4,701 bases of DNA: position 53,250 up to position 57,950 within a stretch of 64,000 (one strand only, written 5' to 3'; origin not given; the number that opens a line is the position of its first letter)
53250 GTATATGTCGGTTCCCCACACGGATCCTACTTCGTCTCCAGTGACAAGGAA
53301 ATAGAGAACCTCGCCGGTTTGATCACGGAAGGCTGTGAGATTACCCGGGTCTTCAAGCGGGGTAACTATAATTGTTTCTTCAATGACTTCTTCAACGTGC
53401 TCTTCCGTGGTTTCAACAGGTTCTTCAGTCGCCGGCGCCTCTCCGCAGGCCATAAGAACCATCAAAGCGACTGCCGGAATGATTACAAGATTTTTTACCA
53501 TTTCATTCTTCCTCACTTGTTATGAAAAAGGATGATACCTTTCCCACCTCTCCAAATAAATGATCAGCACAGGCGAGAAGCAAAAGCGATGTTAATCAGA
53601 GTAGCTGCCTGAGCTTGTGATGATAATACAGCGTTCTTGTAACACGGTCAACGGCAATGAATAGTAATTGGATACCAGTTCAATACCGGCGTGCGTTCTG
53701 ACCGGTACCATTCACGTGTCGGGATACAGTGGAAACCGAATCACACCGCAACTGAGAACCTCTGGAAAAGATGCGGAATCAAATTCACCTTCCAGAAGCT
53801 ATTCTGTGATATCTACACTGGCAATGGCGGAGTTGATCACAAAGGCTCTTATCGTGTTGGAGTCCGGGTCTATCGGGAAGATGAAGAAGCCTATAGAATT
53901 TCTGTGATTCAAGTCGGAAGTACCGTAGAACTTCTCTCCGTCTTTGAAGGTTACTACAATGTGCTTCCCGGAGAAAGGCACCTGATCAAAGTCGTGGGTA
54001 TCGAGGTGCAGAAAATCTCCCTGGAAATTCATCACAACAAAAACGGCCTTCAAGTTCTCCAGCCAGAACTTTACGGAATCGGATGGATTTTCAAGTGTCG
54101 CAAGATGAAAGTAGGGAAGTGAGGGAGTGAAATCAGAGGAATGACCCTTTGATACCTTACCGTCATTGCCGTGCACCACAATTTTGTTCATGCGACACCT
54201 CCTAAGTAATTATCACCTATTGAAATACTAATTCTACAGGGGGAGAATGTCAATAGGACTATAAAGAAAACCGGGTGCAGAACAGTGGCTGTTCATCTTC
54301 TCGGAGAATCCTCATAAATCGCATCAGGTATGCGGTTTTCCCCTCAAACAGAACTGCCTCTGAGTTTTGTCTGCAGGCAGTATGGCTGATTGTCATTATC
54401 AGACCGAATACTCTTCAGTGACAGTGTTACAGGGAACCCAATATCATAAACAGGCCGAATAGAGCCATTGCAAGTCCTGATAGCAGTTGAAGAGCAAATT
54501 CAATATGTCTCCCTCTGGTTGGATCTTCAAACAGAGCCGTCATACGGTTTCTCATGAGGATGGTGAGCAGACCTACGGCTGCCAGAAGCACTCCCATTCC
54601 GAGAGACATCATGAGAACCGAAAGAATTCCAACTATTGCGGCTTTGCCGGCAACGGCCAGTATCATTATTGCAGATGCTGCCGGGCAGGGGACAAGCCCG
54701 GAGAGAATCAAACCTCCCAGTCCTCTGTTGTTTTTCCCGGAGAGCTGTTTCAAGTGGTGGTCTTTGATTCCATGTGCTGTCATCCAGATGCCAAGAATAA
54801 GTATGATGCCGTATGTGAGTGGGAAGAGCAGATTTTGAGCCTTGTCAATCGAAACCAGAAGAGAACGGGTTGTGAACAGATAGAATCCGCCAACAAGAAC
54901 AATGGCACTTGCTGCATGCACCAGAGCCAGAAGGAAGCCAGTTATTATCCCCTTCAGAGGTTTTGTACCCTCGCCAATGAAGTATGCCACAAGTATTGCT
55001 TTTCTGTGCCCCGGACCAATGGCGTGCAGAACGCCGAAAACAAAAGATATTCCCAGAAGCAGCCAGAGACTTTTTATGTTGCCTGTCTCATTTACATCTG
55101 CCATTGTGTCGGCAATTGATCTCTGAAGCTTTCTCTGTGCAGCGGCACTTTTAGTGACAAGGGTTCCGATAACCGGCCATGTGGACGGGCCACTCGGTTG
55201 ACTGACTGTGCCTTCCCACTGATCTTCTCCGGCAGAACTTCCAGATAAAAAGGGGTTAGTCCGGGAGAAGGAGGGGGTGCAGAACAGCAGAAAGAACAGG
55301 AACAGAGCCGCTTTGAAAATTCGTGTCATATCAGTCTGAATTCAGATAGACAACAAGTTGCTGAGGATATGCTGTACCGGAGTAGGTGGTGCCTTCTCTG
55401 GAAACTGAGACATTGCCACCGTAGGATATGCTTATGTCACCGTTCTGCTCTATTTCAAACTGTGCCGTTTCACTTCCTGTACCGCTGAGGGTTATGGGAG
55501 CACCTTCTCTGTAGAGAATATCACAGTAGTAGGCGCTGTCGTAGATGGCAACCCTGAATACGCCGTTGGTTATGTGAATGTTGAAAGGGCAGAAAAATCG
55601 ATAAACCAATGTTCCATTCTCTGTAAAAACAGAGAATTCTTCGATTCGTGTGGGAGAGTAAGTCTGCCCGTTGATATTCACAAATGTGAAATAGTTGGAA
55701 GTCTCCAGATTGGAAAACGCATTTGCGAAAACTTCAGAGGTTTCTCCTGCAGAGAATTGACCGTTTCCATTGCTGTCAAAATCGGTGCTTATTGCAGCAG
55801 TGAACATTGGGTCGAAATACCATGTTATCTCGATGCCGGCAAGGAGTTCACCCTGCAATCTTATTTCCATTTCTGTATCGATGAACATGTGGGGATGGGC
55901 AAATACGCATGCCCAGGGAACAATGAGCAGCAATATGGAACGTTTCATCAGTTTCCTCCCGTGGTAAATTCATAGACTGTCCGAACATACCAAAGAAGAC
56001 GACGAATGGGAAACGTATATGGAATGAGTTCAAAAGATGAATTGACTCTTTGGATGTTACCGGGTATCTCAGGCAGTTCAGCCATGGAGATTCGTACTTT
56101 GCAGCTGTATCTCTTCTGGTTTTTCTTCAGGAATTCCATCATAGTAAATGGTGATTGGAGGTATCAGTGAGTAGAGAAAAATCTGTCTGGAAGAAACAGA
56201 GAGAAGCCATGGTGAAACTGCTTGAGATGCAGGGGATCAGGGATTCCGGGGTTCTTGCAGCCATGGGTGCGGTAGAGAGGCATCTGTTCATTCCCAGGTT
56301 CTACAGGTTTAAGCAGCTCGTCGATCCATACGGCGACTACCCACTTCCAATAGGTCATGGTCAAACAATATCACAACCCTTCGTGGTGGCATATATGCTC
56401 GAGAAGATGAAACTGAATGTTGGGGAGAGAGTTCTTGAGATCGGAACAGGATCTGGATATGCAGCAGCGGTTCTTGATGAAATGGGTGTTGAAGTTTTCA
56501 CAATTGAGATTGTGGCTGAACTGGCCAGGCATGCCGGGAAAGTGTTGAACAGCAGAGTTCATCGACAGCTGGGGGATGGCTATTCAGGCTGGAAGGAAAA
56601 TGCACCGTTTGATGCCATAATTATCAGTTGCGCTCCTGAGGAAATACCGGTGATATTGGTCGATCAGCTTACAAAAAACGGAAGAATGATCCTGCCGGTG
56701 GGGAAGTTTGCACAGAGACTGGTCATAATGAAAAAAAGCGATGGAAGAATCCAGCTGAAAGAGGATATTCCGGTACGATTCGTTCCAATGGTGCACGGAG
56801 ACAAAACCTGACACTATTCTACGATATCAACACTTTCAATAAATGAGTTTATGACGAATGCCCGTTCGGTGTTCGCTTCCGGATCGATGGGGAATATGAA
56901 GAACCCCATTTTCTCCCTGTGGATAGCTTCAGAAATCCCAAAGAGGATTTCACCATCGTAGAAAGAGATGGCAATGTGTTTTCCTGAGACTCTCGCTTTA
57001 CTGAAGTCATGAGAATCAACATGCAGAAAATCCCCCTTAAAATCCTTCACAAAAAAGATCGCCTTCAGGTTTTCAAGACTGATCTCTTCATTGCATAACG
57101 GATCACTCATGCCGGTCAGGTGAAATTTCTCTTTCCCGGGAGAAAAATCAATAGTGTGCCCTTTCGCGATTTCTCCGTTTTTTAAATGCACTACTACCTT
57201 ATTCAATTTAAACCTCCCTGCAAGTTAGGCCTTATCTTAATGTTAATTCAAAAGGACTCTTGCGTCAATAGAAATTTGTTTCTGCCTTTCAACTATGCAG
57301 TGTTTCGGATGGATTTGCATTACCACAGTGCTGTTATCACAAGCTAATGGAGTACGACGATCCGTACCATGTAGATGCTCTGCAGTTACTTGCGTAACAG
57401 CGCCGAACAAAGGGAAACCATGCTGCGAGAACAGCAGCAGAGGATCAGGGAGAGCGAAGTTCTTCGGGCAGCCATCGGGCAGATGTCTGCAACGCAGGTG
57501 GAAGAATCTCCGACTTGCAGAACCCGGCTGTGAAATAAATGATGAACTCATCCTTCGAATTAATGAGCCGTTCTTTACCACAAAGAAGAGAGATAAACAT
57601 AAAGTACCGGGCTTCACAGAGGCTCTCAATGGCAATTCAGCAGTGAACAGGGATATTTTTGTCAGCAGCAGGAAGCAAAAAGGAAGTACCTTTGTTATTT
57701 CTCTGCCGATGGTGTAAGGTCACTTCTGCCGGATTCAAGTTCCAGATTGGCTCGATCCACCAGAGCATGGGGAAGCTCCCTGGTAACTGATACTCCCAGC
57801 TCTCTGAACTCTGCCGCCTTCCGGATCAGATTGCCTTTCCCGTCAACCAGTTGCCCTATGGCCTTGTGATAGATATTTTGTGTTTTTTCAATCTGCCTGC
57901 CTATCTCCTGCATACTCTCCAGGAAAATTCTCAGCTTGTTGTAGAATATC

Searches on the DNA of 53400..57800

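Call 43: search_rna_families(source=window, start=53400, end=57800, threshold=evalue, max_evalue=1)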
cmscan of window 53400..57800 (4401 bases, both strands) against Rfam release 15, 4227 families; matches with E-value up to 1: 0.
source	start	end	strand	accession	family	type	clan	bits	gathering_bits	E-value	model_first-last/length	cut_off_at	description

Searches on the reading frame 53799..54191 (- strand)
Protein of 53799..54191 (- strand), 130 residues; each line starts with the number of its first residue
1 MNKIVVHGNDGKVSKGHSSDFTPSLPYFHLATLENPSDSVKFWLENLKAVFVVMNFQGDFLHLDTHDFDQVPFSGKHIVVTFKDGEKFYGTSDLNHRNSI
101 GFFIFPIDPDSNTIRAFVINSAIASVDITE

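Call 4: search_protein_families(library=pfam, proteins=[window:53802-54191:-], max_evalue=0.1)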
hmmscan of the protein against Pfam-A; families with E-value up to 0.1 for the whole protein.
window:53802-54191:- (130 aa): 1 family
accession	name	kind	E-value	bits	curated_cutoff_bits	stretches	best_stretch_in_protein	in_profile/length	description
PF22478.1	DUF6982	-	2.2e-21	76.8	24.5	1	2-128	3-132/134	Family of unknown function (DUF6982)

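Call 5: search_protein_families(library=ncbifam, proteins=[window:53802-54191:-], max_evalue=0.1)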
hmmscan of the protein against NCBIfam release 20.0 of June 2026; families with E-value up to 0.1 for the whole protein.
window:53802-54191:- (130 aa): 0 families

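Call 35: find_encoding_contigs(protein=window:53799-54191:-, flank=8000, max_places=6)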
Protein window:53799-54191:- (130 aa): 3 contigs read that carry it; 1 place shown.
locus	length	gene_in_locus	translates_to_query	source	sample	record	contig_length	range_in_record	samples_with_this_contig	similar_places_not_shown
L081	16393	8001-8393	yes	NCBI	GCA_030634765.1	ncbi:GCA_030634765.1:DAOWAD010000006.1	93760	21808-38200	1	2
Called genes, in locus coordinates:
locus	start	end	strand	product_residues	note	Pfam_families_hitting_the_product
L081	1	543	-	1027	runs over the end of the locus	PF00873:ACR_tran, PF02355:SecD_SecF_C (faint), PF03176:MMPL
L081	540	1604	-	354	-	PF25967:RND-MFP_C (weak), PF25989:YknX_C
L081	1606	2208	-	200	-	PF00440:TetR_N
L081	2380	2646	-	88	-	-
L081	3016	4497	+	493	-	PF02646:RmuC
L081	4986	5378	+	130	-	PF22478:DUF6982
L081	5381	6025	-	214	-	PF01135:PCMT, PF13489:Methyltransf_23 (weak)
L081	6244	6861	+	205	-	PF06226:DUF1007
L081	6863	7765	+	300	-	PF03824:NicO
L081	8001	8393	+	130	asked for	PF22478:DUF6982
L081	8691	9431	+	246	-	PF03815:LCCL, PF08642:Rxt3 (weak), PF03815:LCCL, PF08642:Rxt3 (weak)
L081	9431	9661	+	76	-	-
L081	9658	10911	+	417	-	PF00079:Serpin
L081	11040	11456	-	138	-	PF06803:DUF1232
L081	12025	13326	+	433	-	PF00756:Esterase, PF12697:Abhydrolase_6 (weak), PF00561:Abhydrolase_1 (weak)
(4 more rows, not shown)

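Call 61: search_protein_families(library=padloc, proteins=[window:53802-54191:-], max_evalue=0.1)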
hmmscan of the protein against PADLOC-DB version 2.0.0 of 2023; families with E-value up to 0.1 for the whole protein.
window:53802-54191:- (130 aa): 0 families

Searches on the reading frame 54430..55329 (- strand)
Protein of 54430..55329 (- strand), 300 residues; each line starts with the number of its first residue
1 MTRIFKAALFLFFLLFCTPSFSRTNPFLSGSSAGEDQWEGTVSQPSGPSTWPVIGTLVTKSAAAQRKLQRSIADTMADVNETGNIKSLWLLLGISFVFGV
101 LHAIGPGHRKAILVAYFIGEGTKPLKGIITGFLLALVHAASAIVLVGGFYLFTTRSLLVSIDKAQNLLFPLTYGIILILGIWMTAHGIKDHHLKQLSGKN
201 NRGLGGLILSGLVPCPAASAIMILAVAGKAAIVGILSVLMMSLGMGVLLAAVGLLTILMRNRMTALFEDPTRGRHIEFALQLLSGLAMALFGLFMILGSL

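Call 4: search_protein_families(library=pfam, proteins=[window:54430-55329:-], max_evalue=0.1)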
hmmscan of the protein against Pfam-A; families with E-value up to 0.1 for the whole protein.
window:54430-55329:- (300 aa): 1 family
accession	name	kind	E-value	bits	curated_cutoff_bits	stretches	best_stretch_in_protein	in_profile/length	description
PF03824.22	NicO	-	2.2e-13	50.7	27.7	1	89-186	2-102/287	High-affinity nickel-transport protein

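Call 5: search_protein_families(library=ncbifam, proteins=[window:54430-55329:-], max_evalue=0.1)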
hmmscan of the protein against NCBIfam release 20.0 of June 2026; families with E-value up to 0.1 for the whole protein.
window:54430-55329:- (300 aa): 1 family
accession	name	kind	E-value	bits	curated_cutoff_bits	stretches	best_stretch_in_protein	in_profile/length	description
NF007454.0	PRK10019.1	subfamily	1e-07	31.5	195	2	208-268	189-249/283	nickel/cobalt efflux transporter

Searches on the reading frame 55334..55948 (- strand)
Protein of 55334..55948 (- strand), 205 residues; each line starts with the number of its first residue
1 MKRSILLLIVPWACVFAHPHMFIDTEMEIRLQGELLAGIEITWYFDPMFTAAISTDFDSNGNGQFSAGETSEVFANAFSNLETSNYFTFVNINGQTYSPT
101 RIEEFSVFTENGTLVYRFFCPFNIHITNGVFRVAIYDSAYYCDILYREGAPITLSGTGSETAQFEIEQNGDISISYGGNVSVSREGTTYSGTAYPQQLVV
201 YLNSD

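Call 4: search_protein_families(library=pfam, proteins=[window:55334-55948:-], max_evalue=0.1)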
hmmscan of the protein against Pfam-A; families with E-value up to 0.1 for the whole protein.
window:55334-55948:- (205 aa): 1 family
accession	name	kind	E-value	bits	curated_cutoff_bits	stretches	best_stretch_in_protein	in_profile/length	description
PF06226.18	DUF1007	-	2e-35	123.2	27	1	5-164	3-165/211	Protein of unknown function (DUF1007)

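Call 5: search_protein_families(library=ncbifam, proteins=[window:55334-55948:-], max_evalue=0.1)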
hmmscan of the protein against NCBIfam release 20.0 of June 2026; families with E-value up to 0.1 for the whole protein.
window:55334-55948:- (205 aa): 0 families

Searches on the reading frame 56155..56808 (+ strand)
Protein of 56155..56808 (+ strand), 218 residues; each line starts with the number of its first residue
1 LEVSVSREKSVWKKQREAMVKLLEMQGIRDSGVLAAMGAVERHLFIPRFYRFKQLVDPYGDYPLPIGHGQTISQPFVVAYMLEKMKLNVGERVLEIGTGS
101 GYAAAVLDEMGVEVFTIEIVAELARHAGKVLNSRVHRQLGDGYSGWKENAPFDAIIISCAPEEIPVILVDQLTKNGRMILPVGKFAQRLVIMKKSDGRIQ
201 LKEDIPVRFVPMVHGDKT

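Call 4: search_protein_families(library=pfam, proteins=[window:56155-56808:+], max_evalue=0.1)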
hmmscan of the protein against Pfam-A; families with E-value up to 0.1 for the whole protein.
window:56155-56808:+ (218 aa): 8 families
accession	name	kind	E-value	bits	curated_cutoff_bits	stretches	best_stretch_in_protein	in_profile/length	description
PF01135.25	PCMT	-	2.4e-52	178.2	20.3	1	15-215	2-208/210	Protein-L-isoaspartate(D-aspartate) O-methyltransferase (PCMT)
PF13489.12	Methyltransf_23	-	3.3e-06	27.4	27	1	82-157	17-87/164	Methyltransferase domain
PF02353.26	CMAS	-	3.3e-05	23.8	27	1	79-155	52-131/273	Mycolic acid cyclopropane synthetase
PF13649.12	Methyltransf_25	-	0.00018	22.5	27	1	93-160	1-73/97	Methyltransferase domain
PF00398.26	RrnaAD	-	0.0033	17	24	1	74-143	15-86/263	Ribosomal RNA adenine dimethylase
PF08241.18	Methyltransf_11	-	0.009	17.1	21.2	1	94-159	1-68/95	Methyltransferase domain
PF03686.19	UPF0146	-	0.062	13.6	26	0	86-130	10-55/129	Uncharacterised protein family (UPF0146)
PF08541.16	ACP_syn_III_C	-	0.076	13.6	26.6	0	67-105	46-84/90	3-Oxoacyl-[acyl-carrier-protein (ACP)] synthase III C terminal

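Call 5: search_protein_families(library=ncbifam, proteins=[window:56155-56808:+], max_evalue=0.1)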
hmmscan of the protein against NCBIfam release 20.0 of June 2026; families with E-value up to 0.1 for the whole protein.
window:56155-56808:+ (218 aa): 28 families (the best 25 are shown)
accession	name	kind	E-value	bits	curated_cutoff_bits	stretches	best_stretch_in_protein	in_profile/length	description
NF001453.0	PRK00312.1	equivalog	1.3e-58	198.1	188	1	10-216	5-213/217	protein-L-isoaspartate(D-aspartate) O-methyltransferase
NF010549.0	PRK13942.1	equivalog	2.3e-53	180.8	282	1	13-213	5-208/215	protein-L-isoaspartate O-methyltransferase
TIGR00080.1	pimt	equivalog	8e-50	169.6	159.05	1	14-217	6-213/216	protein-L-isoaspartate O-methyltransferase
TIGR04364.1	methyltran_FxLD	equivalog_domain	1.5e-30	106.6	320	1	14-213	3-213/394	methyltransferase, FxLD system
TIGR04188.1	methyltr_grsp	subfamily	9e-29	100.9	380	1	73-189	91-214/363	ATP-grasp peptide maturase system methyltransferase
NF010550.0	PRK13943.1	equivalog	2.9e-21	76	359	1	15-210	6-211/322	protein-L-isoaspartate O-methyltransferase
NF011530.0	PRK14968.1-4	equivalog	5.2e-07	29.2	243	1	86-157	36-105/202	putative methyltransferase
TIGR00755.1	ksgA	equivalog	3.5e-05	23.2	171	1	73-179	13-121/256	16S rRNA (adenine(1518)-N(6)/adenine(1519)-N(6))-dimethyltransferase RsmA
NF011527.0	PRK14968.1-1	equivalog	6e-05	22.8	242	1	87-141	32-87/192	putative methyltransferase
NF000499.2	Erm23S_rRNA_broad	equivalog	0.00012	21.5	212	1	77-131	11-65/244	23S ribosomal RNA methyltransferase Erm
NF008686.0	PRK11705.1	equivalog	0.00029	20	400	1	80-132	158-211/383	cyclopropane fatty acyl phospholipid synthase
NF045667.1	MTase_DVU1556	equivalog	0.00046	19.7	155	1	81-160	14-93/213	DVU_1556 family methyltransferase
NF043040.1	corrin_prot_MT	hypoth_equivalog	0.00048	19.6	180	1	85-133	38-85/216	corrinoid protein-associated methyltransferase CpaM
NF001241.0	PRK00216.1-2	equivalog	0.00087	19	327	1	83-160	45-121/231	demethylmenaquinone methyltransferase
NF040703.1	cyclopro_CfaB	exception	0.0019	17.1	650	1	78-157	148-232/393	C17 cyclopropane fatty acid synthase CfaB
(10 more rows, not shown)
